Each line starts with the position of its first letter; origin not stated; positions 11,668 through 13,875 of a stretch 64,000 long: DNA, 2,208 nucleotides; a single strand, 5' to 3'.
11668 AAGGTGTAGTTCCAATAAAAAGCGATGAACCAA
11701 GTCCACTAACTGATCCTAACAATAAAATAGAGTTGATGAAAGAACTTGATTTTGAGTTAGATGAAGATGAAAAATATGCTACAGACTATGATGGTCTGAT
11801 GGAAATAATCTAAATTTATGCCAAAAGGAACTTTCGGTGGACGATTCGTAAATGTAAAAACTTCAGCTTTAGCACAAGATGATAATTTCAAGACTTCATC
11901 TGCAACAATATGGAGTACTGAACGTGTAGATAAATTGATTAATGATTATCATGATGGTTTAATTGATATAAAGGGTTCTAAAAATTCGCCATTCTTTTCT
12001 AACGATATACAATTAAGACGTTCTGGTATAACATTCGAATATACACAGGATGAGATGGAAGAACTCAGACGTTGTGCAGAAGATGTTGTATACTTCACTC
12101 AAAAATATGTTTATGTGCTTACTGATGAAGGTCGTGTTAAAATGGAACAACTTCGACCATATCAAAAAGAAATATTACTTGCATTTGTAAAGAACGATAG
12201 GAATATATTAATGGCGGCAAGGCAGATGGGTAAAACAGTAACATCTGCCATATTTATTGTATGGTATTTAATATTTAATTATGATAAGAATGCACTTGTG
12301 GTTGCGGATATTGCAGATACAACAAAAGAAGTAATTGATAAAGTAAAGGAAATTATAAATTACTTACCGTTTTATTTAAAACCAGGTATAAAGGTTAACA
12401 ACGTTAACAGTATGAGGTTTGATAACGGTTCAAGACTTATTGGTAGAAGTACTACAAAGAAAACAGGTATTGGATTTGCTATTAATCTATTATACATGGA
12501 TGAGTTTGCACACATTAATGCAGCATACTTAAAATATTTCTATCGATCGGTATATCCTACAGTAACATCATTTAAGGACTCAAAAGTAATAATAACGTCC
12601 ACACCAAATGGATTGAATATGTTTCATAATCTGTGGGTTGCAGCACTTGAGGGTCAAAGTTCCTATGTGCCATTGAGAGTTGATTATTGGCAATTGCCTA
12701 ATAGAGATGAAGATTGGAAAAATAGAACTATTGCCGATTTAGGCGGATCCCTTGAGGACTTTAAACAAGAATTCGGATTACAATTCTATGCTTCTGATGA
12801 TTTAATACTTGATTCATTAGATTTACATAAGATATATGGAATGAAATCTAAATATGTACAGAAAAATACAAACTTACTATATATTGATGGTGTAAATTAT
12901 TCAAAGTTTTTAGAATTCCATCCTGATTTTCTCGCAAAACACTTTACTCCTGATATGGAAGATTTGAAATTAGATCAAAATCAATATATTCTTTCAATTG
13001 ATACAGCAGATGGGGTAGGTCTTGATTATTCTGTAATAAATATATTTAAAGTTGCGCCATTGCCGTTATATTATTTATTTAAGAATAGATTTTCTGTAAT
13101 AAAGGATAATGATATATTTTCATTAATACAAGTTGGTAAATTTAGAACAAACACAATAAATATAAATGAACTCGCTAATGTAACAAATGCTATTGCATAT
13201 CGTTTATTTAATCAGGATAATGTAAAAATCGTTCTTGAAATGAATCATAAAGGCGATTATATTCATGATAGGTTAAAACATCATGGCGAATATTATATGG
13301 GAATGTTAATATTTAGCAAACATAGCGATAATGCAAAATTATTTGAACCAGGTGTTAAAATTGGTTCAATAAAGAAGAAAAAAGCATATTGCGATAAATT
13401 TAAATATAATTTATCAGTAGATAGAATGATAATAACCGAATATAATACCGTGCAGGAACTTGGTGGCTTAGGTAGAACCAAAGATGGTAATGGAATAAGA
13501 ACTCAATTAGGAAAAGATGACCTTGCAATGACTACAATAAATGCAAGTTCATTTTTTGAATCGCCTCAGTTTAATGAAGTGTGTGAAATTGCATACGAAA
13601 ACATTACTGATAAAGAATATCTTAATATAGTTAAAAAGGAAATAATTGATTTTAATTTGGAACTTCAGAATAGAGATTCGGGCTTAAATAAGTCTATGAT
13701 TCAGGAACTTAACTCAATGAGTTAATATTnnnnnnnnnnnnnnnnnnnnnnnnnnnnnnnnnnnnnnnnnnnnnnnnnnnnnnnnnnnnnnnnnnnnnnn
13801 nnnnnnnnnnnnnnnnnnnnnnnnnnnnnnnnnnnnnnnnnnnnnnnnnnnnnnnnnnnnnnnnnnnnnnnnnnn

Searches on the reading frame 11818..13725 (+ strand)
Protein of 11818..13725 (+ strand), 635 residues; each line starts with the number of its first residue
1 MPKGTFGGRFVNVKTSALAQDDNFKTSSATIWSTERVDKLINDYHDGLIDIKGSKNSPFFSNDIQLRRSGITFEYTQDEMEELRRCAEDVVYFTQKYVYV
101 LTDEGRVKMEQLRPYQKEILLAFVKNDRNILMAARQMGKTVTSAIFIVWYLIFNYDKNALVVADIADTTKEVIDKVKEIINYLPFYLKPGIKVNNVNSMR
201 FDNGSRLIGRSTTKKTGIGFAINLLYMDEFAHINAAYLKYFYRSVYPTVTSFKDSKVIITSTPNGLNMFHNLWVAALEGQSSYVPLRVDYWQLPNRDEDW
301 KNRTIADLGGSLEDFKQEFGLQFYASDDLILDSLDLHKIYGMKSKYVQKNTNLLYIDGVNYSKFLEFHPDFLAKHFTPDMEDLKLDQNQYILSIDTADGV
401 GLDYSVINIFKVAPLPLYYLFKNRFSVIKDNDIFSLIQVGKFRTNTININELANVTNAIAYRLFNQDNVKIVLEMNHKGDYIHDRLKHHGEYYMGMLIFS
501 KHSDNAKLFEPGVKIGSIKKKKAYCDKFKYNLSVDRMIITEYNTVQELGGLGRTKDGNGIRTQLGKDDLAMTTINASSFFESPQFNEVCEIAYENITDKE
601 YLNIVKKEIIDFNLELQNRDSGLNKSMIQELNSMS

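Call 7: search_protein_families(library=phrogs, proteins=[window:11818-13725:+])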
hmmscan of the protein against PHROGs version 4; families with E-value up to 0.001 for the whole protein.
window:11818-13725:+ (635 aa): 13 families
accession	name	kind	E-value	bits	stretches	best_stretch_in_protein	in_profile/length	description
phrog_5989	-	head and packaging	5e-47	161.7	1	62-309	93-322/347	terminase large subunit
phrog_36964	-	head and packaging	7.6e-37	127.8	2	141-275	436-570/890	terminase large subunit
phrog_2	-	head and packaging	6.5e-35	122.1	1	80-413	243-505/807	terminase large subunit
phrog_38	-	head and packaging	5.8e-14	52.7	1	78-213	262-395/760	terminase large subunit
phrog_7579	-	head and packaging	9.7e-10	39.1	1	112-280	3-165/239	terminase large subunit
phrog_9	-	head and packaging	8e-09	35.9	1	87-301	185-403/812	terminase large subunit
phrog_675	-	head and packaging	1.6e-08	34.3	1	75-244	9-176/576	terminase large subunit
phrog_26724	-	unknown function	1.9e-07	31.8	1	98-238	20-157/192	-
phrog_17672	-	head and packaging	1.7e-06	28.2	1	111-198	49-139/395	terminase large subunit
phrog_28229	-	unknown function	7.9e-06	27.3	0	143-236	38-133/154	-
phrog_15503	-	unknown function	2e-05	25.1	1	108-242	68-204/245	-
phrog_4914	-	head and packaging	8.1e-05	23.3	1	85-181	54-162/213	terminase large subunit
phrog_32359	-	head and packaging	0.00034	21.3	1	86-190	67-172/210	terminase large subunit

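Call 54: search_dna_similar(query=window:11818-13725:+, collection=phages, mode=protein, max_rows=15)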
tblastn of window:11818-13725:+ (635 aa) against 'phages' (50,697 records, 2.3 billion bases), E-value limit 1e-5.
Records with a match: 2588; places in all: 2644; records where one place covers at least 80% of the query: 199.
Best place of each record, by identity: <60% 2588.
By first word of the organism name: Escherichia 666; Synechococcus 378; Klebsiella 330; Salmonella 202; Vibrio 136; Shigella 89; Aeromonas 80; Acinetobacter 71; Cyanophage 61; Enterobacter 59; and 63 more.
By host as written in the record: - 467; Escherichia coli 277; Klebsiella pneumoniae 114; Synechococcus 107; Synechococcus sp. 38; Escherichia coli O157:H7 38; Salmonella enterica 29; Synechococcus sp. WH7803 28; and 577 more.
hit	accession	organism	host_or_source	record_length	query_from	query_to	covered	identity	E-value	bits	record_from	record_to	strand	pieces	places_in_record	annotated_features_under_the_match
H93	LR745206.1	uncultured phage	metagenomic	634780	31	625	93%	35.8%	2e-66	351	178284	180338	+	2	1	record has no annotation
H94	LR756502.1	uncultured phage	metagenomic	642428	31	625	93%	33.8%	6e-64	340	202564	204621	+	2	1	record has no annotation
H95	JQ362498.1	Sphingomonas phage PAU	Sphingomonas paucimobilis, Felix ...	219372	25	594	90%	32.6%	2e-84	295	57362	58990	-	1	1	87: gp87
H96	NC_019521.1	Sphingomonas phage PAU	Sphingomonas paucimobilis, Felix ...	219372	25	594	90%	32.6%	2e-84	295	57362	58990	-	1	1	87: gp87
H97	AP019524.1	Tenacibaculum phage PTm1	Tenacibaculum maritimum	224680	18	588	90%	30.9%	3e-71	256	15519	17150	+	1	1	terminase large subunit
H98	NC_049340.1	Tenacibaculum phage PTm1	Tenacibaculum maritimum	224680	18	588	90%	30.9%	3e-71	256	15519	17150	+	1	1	terminase large subunit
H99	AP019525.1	Tenacibaculum phage PTm5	Tenacibaculum maritimum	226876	18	588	90%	30.9%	3e-71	256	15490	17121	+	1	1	terminase large subunit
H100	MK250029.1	Prevotella phage Lak-C1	Prevotella sp.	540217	12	581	90%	30.9%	1e-67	246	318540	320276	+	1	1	record has no annotation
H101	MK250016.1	Prevotella phage Lak-A1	Prevotella sp.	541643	12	581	90%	30.9%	6e-67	244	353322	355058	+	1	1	record has no annotation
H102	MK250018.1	Prevotella phage Lak-A1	Prevotella sp.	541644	12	581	90%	30.9%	6e-67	244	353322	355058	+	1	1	record has no annotation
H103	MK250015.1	Prevotella phage Lak-A1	Prevotella sp.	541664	12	581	90%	30.9%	6e-67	244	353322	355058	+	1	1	record has no annotation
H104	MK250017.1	Prevotella phage Lak-A1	Prevotella sp.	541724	12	581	90%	30.9%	6e-67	244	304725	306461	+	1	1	record has no annotation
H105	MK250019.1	Prevotella phage Lak-A2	Prevotella sp.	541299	12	581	90%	30.9%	6e-67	244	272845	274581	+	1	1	record has no annotation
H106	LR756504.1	uncultured phage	metagenomic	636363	31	588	87%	31.4%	5e-49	284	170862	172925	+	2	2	record has no annotation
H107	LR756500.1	uncultured phage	metagenomic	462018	78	609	84%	32.5%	5e-77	362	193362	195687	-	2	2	record has no annotation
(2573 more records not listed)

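Call 56: get_annotated_region(hit=H95, flank=300)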
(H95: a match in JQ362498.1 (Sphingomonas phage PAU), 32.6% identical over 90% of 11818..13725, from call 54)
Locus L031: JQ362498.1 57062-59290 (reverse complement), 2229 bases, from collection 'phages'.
description: Sphingomonas phage PAU, complete genome.
organism: Sphingomonas phage PAU (NCBI taxid 1150991)
taxonomy: Viruses; Duplodnaviria; Heunggongvirae; Uroviricota; Caudoviricetes
host: Sphingomonas paucimobilis, Felix d'Herelle Reference Center for Phages host #1398; source: silkworms; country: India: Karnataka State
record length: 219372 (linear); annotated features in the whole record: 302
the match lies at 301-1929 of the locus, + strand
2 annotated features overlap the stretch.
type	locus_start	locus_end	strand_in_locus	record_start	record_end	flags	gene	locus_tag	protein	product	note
CDS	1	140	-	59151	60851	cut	88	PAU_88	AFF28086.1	gp88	-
CDS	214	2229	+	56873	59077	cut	87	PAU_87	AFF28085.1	gp87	terminase large subunit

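Call 57: get_annotated_region(hit=H97, flank=300)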
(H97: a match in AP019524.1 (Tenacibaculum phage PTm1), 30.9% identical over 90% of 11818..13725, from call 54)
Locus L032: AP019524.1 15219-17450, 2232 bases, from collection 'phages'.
description: Tenacibaculum phage PTm1 DNA, complete genome.
organism: Tenacibaculum phage PTm1 (NCBI taxid 2547425)
taxonomy: Viruses; Duplodnaviria; Heunggongvirae; Uroviricota; Caudoviricetes; Shirahamavirus; Shirahamavirus PTm1
host: Tenacibaculum maritimum; source: seawater; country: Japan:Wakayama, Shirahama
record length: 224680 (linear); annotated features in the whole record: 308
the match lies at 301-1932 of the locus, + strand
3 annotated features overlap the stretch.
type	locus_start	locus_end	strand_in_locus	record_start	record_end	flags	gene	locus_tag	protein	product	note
CDS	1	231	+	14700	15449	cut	-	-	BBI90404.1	hypothetical protein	PTm1_ORF-012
CDS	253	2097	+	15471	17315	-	-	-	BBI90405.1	terminase large subunit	PTm1_ORF-013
CDS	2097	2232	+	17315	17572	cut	-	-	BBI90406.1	hypothetical protein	PTm1_ORF-014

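Call 58: get_annotated_region(hit=H100, flank=300)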
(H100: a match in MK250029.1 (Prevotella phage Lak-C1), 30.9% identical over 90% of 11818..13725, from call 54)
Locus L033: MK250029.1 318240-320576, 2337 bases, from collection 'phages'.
description: MAG: Prevotella phage Lak-C1, complete genome.
organism: Prevotella phage Lak-C1 (NCBI taxid 2491292)
taxonomy: Viruses; Duplodnaviria; Heunggongvirae; Uroviricota; Caudoviricetes
host: Prevotella sp.; source: human feces; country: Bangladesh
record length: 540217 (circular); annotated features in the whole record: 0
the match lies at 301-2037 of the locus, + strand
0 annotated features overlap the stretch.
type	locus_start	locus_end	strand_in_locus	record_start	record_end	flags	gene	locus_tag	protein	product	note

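Call 59: get_annotated_region(hit=H93, flank=300)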
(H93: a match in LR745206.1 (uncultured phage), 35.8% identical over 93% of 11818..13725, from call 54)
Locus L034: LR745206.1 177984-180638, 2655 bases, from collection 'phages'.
description: uncultured phage genome assembly, chromosome: 1.
organism: uncultured phage (NCBI taxid 278008)
taxonomy: Viruses; environmental samples
host: -; source: metagenomic; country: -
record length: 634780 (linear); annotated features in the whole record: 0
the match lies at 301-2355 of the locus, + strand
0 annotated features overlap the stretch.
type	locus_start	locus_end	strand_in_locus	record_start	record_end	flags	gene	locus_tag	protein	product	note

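Call 60: get_annotated_region(hit=H107, flank=300)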
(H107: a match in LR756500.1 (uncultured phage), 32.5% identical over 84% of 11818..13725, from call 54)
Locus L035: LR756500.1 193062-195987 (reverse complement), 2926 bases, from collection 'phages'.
description: uncultured phage genome assembly, chromosome: 1.
organism: uncultured phage (NCBI taxid 278008)
taxonomy: Viruses; environmental samples
host: -; source: metagenomic; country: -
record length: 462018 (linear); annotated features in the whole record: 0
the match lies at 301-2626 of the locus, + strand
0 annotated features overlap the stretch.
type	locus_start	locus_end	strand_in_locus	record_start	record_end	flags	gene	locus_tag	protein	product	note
